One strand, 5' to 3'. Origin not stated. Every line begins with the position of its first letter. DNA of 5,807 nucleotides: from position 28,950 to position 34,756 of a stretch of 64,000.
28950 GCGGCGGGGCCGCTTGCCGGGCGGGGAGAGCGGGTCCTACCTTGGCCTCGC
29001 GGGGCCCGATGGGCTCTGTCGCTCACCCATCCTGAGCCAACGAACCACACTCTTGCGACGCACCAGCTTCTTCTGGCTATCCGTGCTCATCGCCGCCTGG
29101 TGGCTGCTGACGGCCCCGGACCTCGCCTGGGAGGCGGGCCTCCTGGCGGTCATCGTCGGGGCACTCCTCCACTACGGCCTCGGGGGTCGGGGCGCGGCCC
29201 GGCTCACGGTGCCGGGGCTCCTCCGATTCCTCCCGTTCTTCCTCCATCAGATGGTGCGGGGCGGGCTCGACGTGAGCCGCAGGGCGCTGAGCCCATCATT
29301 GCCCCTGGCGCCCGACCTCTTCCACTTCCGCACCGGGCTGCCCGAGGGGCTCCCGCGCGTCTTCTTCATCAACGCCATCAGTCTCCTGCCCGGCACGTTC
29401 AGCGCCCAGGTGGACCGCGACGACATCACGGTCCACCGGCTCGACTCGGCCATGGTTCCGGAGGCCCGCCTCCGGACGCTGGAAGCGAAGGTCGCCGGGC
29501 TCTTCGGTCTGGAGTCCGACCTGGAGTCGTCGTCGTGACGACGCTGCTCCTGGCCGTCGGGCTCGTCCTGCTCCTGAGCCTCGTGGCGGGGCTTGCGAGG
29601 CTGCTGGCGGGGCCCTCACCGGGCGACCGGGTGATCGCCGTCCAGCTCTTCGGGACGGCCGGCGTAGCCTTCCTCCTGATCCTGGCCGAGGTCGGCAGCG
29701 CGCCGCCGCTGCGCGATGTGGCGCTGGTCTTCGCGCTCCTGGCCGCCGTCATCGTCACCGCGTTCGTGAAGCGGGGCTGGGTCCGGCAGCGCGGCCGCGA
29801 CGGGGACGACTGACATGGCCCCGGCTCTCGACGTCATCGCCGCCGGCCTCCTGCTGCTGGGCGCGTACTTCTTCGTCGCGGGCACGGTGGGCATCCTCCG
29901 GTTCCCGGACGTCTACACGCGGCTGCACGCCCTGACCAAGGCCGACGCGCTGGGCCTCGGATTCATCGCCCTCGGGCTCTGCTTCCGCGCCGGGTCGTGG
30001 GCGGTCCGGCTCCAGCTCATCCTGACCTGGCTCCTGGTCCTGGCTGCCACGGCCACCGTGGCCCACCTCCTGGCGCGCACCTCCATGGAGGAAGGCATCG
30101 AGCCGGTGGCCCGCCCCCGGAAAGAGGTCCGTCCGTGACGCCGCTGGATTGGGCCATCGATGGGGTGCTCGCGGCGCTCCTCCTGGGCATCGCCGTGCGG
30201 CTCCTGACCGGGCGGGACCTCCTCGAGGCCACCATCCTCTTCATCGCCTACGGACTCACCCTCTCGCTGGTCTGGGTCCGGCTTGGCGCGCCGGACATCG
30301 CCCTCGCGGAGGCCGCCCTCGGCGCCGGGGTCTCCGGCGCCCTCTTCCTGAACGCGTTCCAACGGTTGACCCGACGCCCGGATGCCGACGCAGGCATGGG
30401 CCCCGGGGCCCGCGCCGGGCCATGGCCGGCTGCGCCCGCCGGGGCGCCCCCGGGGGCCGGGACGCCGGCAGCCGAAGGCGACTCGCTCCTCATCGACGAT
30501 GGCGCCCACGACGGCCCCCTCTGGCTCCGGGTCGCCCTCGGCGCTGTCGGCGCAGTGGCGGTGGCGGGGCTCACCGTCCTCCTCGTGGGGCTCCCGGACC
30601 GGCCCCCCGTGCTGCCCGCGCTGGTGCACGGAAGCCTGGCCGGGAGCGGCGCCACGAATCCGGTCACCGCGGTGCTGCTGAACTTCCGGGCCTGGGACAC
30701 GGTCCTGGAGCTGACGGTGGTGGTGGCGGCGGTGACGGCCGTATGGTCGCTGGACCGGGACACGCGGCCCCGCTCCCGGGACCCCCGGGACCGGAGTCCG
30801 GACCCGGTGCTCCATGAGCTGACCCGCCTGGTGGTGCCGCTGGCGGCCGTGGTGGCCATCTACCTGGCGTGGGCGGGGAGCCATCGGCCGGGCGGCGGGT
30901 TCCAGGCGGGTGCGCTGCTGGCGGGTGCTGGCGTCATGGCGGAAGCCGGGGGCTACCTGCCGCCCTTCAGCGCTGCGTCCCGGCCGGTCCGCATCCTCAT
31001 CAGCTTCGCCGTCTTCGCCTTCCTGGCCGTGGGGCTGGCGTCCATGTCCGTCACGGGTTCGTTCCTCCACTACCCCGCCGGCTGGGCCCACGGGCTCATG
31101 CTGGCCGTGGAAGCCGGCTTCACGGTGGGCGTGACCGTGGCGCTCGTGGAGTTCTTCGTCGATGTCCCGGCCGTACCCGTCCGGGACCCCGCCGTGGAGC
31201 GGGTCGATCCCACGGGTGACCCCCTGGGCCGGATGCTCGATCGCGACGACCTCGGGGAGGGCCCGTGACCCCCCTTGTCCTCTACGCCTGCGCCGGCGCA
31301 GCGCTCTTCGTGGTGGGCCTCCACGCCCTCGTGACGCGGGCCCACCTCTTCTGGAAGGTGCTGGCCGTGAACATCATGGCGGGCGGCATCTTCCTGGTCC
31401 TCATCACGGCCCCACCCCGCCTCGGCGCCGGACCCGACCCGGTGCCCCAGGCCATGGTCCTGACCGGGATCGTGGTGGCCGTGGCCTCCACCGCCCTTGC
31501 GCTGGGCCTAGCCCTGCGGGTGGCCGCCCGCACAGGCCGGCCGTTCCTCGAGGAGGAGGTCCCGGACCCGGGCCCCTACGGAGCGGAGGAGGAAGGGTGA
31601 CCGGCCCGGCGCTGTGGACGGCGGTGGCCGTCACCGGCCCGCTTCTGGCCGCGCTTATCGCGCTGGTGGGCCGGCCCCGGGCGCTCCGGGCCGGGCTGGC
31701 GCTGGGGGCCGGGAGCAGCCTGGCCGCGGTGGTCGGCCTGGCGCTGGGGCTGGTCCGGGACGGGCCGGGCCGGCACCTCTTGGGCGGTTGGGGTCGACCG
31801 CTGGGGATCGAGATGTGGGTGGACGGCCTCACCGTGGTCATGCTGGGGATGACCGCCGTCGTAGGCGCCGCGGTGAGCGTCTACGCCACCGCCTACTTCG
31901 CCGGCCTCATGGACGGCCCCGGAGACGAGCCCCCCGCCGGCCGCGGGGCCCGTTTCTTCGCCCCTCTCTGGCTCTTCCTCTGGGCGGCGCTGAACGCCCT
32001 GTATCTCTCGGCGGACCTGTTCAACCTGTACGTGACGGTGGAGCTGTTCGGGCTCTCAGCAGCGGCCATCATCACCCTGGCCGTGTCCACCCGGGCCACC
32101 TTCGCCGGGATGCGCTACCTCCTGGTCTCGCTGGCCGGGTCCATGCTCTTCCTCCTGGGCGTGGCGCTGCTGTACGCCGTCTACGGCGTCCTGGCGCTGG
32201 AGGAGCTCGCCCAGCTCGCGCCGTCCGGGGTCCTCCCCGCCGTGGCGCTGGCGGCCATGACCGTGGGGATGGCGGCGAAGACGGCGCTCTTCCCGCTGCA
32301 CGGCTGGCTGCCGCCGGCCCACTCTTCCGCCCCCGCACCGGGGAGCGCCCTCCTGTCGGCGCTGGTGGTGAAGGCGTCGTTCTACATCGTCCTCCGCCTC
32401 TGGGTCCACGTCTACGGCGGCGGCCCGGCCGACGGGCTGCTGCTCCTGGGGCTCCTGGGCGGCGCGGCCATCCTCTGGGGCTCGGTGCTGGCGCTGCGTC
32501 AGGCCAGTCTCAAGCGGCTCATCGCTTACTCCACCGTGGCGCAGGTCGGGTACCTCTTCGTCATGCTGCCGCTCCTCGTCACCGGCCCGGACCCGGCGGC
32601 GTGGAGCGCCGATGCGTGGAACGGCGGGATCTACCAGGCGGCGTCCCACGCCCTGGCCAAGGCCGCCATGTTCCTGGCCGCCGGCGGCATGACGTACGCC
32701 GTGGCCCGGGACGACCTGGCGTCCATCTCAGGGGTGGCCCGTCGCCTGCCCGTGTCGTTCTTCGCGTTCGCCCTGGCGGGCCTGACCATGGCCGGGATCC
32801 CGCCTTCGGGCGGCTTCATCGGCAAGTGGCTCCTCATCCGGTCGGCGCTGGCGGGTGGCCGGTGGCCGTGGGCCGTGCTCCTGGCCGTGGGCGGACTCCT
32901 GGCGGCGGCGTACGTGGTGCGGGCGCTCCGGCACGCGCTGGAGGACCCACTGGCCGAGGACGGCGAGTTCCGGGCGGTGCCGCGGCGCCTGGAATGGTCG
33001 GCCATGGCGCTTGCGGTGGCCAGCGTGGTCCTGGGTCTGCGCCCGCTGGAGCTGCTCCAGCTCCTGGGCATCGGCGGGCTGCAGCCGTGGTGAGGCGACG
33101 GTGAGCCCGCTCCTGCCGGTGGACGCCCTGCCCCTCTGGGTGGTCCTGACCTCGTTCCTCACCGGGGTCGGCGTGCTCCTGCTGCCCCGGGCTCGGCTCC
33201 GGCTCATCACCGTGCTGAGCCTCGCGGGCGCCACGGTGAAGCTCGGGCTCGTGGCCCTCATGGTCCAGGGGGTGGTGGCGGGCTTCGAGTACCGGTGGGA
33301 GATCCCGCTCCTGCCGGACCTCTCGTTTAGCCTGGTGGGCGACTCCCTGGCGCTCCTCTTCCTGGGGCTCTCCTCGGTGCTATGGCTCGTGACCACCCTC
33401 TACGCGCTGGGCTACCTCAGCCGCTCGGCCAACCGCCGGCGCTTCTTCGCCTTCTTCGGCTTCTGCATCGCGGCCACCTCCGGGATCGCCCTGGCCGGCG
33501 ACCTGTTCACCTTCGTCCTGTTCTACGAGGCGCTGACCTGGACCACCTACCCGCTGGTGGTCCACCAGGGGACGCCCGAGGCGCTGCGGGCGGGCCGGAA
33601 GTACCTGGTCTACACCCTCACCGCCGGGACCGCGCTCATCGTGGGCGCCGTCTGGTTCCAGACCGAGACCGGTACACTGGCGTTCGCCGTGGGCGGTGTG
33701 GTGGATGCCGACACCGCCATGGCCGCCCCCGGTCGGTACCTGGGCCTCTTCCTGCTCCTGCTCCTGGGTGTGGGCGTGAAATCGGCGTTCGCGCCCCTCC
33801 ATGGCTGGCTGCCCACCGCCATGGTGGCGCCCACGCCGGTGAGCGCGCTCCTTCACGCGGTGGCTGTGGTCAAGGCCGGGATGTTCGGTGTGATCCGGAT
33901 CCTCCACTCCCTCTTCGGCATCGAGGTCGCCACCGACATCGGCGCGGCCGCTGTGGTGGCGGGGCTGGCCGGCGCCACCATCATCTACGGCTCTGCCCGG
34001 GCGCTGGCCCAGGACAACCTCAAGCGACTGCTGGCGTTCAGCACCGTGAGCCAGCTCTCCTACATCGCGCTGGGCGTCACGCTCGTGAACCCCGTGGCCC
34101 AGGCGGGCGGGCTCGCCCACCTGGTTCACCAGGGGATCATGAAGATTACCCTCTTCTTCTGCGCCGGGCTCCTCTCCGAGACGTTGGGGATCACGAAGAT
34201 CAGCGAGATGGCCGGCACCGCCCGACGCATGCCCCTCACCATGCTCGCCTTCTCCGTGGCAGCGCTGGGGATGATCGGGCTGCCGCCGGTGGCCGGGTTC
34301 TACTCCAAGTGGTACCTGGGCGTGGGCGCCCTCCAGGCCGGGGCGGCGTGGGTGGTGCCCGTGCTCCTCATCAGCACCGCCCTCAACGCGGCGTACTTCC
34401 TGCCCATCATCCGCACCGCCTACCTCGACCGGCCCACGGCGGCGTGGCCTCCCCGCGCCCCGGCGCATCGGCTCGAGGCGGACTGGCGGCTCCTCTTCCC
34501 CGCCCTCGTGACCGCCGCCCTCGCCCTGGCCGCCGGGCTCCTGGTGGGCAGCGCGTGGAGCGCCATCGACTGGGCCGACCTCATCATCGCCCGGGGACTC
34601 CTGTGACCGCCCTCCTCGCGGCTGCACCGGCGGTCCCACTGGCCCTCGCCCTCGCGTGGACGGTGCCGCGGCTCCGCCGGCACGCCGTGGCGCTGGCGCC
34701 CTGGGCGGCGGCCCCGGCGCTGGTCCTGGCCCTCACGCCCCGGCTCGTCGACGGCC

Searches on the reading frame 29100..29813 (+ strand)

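Call 45: search_protein_families(library=pfam, max_evalue=0.001, proteins=[window:29100-29813:+])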
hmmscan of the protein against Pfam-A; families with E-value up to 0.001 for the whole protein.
window:29100-29813:+ (237 aa): 1 family
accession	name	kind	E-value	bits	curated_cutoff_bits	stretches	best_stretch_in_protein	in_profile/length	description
PF04066.18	MrpF_PhaF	-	3.9e-08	34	23.3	1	176-224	2-50/53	Multiple resistance and pH regulation protein F (MrpF / PhaF)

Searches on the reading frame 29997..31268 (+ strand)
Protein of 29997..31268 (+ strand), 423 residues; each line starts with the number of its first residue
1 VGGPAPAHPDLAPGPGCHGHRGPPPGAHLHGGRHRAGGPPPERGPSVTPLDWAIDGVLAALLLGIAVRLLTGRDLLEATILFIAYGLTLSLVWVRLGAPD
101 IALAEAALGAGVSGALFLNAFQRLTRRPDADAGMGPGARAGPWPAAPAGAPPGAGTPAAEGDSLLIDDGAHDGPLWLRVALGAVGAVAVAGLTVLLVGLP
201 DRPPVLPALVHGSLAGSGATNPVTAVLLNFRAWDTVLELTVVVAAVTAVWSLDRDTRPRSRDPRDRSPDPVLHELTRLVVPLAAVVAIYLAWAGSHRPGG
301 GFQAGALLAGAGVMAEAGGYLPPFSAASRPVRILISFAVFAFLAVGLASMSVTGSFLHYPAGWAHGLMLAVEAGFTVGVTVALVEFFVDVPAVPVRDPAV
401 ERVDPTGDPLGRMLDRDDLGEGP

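Call 45: search_protein_families(library=pfam, max_evalue=0.001, proteins=[window:29997-31268:+])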
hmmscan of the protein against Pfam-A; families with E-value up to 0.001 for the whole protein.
window:29997-31268:+ (423 aa): 3 families
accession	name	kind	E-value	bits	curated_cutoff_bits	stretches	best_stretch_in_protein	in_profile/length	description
PF13244.11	MbhD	-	7.5e-17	61.7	27.2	1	60-125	1-66/67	MBH, subunit D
PF04039.18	MnhB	-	2.5e-13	50.8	22.5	1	272-383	2-121/127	Domain related to MnhB subunit of Na+/H+ antiporter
PF20501.3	MbhE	-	7.6e-07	29.6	27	1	184-259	12-87/98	MBH, subunit E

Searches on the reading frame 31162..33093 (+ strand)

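Call 45: search_protein_families(library=pfam, max_evalue=0.001, proteins=[window:31162-33093:+])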
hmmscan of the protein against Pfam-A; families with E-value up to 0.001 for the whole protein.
window:31162-33093:+ (643 aa): 3 families
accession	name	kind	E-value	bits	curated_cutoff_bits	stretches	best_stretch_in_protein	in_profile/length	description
PF00361.26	Proton_antipo_M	-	9.8e-52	176.4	21.5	1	283-576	1-289/294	NADH:quinone oxidoreductase/Mrp antiporter, TM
PF10125.14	NADHdeh_related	-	0.00013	21.9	27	1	281-379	85-181/218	NADH dehydrogenase I, subunit N related protein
PF00662.26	Proton_antipo_N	-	0.00071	19.9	24.5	1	216-247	11-42/51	NADH-Ubiquinone oxidoreductase (complex I), chain 5 N-terminus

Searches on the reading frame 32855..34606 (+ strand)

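Call 45: search_protein_families(library=pfam, max_evalue=0.001, proteins=[window:32855-34606:+])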
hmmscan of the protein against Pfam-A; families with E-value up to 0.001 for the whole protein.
window:32855-34606:+ (583 aa): 3 families
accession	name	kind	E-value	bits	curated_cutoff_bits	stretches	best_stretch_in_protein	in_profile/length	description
PF00361.26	Proton_antipo_M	-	4.5e-56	190.6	21.5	1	214-509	1-292/294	NADH:quinone oxidoreductase/Mrp antiporter, TM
PF10125.14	NADHdeh_related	-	0.00056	19.8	27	1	195-277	70-150/218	NADH dehydrogenase I, subunit N related protein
PF00662.26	Proton_antipo_N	-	0.00069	19.9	24.5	1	155-198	8-51/51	NADH-Ubiquinone oxidoreductase (complex I), chain 5 N-terminus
